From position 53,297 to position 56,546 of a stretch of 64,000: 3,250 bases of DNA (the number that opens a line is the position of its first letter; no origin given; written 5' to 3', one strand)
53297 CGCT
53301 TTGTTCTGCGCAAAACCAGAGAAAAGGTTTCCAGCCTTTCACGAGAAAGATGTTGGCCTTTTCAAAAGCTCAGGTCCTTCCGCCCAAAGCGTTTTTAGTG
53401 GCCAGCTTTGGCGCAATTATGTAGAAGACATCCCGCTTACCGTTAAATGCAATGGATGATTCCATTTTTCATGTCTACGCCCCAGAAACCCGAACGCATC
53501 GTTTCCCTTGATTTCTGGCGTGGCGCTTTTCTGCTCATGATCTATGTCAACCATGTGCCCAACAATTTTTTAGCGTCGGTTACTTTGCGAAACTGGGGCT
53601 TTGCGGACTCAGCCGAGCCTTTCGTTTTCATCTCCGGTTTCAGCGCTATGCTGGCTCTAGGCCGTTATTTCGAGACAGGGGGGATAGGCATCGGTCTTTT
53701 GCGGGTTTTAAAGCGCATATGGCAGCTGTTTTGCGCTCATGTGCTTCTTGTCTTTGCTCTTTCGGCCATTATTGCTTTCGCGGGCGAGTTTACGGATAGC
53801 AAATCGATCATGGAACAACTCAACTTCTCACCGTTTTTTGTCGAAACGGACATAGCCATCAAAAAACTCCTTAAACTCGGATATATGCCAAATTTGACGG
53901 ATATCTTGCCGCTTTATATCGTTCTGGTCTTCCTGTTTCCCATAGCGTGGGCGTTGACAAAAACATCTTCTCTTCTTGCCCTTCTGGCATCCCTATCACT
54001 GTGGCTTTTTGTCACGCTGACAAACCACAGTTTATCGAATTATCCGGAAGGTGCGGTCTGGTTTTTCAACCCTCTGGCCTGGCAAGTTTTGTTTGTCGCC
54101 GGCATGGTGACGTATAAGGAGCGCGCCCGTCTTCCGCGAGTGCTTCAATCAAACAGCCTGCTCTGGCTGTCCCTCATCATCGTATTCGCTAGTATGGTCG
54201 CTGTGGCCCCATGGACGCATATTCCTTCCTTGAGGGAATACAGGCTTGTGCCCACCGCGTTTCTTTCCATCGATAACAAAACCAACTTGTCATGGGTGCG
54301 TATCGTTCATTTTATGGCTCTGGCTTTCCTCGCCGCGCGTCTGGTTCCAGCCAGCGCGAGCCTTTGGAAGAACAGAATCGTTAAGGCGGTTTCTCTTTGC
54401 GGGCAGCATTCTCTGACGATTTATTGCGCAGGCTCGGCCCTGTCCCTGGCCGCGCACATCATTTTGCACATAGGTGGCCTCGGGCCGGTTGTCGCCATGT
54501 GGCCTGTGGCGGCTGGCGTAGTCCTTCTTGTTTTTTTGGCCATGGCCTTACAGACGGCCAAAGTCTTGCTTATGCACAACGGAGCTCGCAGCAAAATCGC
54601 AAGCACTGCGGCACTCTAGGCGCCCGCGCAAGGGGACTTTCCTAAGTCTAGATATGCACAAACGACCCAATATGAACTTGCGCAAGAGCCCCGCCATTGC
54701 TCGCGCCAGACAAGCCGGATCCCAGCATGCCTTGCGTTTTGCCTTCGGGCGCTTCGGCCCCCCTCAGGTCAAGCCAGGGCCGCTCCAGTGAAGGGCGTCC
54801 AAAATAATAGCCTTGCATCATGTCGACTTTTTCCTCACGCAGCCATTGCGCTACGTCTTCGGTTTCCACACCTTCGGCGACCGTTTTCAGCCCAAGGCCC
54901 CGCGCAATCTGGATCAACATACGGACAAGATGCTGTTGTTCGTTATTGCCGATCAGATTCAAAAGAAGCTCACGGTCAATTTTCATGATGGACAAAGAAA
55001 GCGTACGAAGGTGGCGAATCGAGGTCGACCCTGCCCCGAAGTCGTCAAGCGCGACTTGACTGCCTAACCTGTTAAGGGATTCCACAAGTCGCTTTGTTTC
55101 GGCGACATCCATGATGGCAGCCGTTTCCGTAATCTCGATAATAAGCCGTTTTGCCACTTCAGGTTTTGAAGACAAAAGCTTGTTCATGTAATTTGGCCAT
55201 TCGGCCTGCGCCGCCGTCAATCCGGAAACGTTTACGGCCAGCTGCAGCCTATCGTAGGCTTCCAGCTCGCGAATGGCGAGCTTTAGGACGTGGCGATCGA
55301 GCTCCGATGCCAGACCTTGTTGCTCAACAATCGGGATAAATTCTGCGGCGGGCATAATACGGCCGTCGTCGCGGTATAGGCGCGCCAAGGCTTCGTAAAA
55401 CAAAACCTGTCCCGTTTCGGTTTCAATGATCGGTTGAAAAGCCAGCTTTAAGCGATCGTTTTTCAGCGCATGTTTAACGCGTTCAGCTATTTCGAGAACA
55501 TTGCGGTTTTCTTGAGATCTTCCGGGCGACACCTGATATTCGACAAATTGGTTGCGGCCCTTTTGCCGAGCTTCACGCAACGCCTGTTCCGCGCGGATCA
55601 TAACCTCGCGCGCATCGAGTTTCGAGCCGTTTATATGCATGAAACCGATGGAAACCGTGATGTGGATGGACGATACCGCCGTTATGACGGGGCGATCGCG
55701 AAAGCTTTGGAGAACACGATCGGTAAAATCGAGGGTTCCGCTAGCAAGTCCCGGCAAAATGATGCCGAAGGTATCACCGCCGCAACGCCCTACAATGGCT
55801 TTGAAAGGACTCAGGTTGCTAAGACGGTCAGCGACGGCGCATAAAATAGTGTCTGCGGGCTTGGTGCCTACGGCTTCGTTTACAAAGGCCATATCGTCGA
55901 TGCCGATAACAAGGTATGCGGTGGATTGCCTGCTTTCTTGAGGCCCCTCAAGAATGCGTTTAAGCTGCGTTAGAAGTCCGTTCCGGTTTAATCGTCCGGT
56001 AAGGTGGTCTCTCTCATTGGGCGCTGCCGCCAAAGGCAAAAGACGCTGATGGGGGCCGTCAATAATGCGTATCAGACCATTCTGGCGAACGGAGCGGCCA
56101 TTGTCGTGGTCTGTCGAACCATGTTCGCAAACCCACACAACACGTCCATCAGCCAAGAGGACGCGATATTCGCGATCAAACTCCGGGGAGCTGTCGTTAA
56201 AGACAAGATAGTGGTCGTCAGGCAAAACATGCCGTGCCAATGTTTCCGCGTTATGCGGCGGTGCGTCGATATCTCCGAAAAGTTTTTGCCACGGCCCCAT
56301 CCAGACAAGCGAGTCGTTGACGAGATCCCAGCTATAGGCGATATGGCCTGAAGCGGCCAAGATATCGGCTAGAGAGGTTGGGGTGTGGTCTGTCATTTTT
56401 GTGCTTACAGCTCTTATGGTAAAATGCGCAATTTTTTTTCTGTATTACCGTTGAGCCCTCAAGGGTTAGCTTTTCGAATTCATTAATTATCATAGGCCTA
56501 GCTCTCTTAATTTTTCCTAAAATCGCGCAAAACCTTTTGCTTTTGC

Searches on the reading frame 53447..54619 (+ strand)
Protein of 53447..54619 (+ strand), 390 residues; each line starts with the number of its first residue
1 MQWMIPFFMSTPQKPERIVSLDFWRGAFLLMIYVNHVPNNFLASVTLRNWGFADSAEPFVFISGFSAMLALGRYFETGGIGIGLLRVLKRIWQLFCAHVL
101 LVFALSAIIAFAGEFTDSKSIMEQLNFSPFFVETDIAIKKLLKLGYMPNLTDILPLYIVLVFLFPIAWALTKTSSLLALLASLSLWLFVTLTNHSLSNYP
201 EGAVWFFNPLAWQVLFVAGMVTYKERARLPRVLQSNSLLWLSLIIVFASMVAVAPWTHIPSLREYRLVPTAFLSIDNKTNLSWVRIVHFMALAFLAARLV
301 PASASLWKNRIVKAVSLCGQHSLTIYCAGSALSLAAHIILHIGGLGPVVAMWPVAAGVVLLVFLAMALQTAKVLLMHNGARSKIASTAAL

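Call 8: search_protein_families(library=pfam, proteins=[window:53447-54619:+], max_evalue=0.001)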
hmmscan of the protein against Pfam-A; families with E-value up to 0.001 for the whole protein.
window:53447-54619:+ (390 aa): 2 families
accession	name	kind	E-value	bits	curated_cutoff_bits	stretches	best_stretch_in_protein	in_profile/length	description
PF10129.15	OpgC_C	-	1.4e-88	297.7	21.4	1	17-372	1-357/358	OpgC protein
PF01757.29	Acyl_transf_3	-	1.7e-05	24.5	31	1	19-365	2-321/326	Acyltransferase domain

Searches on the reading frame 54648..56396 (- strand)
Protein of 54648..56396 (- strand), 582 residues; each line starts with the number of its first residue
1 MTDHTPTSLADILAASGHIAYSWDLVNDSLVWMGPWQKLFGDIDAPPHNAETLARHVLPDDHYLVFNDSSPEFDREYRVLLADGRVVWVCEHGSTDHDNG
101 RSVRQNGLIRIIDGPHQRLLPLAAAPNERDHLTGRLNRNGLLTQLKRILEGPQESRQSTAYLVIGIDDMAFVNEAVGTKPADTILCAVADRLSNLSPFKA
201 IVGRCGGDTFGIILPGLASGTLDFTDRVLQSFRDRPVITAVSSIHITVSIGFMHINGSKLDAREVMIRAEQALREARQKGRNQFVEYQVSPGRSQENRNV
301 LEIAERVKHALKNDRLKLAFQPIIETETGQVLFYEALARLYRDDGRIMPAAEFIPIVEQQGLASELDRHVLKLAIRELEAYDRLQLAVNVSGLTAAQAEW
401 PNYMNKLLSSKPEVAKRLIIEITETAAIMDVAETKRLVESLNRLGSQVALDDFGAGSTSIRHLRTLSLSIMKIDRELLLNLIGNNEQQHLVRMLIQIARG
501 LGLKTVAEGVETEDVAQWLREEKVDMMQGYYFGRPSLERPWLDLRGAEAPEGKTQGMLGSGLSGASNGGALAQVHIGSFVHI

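Call 94: search_protein_families(library=pfam, proteins=[window:54648-56396:-], max_evalue=0.001)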
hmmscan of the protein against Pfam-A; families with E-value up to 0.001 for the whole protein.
window:54648-56396:- (582 aa): 3 families
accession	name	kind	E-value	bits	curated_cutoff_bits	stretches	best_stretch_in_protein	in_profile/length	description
PF00563.25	EAL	-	1.6e-64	217.9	31.3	1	305-535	2-236/236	EAL domain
PF00990.26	GGDEF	-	2e-23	83.4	23.8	1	129-283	3-161/161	Diguanylate cyclase, GGDEF domain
PF08447.18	PAS_3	-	0.00065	20.4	25.6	0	54-106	27-86/89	PAS fold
